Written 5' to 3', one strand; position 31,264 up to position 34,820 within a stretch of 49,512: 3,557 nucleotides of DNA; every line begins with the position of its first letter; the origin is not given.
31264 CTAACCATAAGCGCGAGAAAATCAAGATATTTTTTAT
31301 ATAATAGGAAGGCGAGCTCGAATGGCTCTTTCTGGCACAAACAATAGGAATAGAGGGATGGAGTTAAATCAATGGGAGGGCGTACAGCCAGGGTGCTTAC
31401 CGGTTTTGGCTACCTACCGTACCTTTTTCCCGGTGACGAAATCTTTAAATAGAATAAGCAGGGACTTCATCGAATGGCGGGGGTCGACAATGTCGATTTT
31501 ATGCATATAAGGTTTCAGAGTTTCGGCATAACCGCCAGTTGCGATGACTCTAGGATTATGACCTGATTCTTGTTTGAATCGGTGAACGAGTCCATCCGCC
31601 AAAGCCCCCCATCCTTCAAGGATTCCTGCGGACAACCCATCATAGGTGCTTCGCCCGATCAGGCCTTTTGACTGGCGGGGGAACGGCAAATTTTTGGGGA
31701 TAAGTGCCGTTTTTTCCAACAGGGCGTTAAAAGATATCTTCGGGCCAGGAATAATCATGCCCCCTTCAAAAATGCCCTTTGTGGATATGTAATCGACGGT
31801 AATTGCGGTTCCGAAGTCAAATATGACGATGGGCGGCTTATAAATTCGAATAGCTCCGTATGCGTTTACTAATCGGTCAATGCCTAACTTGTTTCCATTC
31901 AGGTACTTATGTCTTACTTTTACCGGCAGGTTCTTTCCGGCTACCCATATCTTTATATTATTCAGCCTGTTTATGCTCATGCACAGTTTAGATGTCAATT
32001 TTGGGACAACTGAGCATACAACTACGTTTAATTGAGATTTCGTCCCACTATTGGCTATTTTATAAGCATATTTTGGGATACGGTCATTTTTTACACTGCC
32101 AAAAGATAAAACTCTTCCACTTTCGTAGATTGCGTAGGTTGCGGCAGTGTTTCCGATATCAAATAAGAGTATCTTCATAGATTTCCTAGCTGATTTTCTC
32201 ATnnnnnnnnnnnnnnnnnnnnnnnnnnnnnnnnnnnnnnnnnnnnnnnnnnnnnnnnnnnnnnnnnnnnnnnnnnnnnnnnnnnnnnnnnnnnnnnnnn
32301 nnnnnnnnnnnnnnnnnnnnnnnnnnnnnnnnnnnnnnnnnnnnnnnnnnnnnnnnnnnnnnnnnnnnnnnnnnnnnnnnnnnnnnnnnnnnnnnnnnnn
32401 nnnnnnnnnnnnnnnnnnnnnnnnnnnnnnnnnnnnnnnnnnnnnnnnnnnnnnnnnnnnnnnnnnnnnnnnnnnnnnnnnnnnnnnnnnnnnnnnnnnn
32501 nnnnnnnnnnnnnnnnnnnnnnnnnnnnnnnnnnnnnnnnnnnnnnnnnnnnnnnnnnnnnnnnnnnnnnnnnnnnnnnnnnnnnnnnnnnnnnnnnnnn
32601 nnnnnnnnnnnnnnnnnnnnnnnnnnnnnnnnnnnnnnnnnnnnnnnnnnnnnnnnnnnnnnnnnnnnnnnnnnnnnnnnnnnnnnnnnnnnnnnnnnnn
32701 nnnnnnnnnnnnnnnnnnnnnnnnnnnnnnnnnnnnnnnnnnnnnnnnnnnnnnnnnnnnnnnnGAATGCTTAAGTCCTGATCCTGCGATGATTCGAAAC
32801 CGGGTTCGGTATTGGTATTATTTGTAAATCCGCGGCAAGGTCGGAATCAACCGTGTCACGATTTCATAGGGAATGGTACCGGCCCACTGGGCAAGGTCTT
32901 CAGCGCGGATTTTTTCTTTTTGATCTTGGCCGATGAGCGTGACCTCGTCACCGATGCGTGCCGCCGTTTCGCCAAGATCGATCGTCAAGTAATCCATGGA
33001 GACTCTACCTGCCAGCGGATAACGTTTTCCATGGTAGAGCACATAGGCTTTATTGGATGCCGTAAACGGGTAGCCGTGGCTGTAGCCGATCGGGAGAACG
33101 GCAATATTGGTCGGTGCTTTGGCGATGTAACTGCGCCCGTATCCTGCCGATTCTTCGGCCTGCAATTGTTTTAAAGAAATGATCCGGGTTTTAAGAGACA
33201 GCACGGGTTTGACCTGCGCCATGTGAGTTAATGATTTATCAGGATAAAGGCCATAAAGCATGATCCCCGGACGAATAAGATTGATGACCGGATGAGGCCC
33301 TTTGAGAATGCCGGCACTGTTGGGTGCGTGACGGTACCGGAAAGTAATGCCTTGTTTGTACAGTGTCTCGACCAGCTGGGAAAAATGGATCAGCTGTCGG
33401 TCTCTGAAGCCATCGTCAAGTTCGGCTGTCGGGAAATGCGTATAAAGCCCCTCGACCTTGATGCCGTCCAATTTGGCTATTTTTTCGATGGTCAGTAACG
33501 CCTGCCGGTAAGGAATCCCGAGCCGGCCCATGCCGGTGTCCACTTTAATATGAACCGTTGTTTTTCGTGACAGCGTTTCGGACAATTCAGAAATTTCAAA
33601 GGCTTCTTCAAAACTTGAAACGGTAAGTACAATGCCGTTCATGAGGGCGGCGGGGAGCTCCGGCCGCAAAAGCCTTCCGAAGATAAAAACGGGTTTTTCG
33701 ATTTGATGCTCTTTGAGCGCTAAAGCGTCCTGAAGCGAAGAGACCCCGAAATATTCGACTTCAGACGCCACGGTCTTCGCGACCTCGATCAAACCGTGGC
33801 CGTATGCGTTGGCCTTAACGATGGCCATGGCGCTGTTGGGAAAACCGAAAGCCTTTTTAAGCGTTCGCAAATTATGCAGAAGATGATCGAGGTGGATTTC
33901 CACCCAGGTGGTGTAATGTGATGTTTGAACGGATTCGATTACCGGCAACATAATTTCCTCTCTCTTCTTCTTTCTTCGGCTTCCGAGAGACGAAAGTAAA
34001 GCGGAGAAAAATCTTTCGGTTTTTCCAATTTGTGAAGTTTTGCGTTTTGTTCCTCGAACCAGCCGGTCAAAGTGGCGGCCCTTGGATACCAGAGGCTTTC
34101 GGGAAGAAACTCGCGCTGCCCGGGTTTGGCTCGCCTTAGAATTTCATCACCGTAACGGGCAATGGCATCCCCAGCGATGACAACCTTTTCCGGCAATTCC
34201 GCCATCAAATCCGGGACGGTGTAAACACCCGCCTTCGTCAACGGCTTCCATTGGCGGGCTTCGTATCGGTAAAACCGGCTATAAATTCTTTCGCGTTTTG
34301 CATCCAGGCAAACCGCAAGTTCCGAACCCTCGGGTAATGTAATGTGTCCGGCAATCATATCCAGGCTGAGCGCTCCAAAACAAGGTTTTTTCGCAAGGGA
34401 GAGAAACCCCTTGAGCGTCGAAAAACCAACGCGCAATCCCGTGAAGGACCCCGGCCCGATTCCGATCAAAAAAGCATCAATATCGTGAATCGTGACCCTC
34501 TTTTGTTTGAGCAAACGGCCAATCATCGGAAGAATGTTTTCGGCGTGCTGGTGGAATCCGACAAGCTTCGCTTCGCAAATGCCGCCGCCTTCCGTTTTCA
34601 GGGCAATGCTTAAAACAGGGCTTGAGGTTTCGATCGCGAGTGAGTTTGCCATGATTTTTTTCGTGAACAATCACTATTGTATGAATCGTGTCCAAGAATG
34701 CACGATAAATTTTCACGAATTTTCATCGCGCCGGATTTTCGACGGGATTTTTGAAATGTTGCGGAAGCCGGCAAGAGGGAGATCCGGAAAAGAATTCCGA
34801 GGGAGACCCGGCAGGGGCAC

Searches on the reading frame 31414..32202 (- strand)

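Call 58: search_protein_families(library=pfam, max_evalue=0.00001, proteins=[window:31414-32202:-])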
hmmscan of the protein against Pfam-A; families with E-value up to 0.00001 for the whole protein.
window:31414-32202:- (262 aa): 1 family
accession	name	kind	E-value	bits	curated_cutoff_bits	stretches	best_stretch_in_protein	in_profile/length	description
PF03309.20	Pan_kinase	-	1.1e-41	143.4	24.7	1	11-208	1-205/205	Type III pantothenate kinase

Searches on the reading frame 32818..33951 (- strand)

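Call 58: search_protein_families(library=pfam, max_evalue=0.00001, proteins=[window:32818-33951:-])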
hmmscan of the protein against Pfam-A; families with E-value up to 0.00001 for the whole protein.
window:32818-33951:- (377 aa): 2 families
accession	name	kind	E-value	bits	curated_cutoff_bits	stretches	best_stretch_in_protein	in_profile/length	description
PF01168.26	Ala_racemase_N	-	1.2e-61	208.6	24.1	1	19-237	1-220/220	Alanine racemase, N-terminal domain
PF00842.27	Ala_racemase_C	-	1.4e-42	144.7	25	1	250-376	1-127/127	Alanine racemase, C-terminal domain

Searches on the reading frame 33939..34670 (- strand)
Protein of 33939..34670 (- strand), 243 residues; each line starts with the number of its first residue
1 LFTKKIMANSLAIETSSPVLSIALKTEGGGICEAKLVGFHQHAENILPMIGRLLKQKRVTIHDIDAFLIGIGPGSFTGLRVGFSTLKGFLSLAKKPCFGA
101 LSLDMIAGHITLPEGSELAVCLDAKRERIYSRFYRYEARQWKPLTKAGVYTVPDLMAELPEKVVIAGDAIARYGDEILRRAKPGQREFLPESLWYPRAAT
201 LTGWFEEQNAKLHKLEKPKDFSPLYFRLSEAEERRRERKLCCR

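Call 58: search_protein_families(library=pfam, max_evalue=0.00001, proteins=[window:33939-34670:-])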
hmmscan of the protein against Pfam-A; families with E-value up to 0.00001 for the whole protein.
window:33939-34670:- (243 aa): 1 family
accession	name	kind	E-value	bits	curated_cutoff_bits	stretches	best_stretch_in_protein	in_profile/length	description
PF00814.31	TsaD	-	3.4e-20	73.3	24.8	1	40-163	27-156/264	tRNA N6-adenosine threonylcarbamoyltransferase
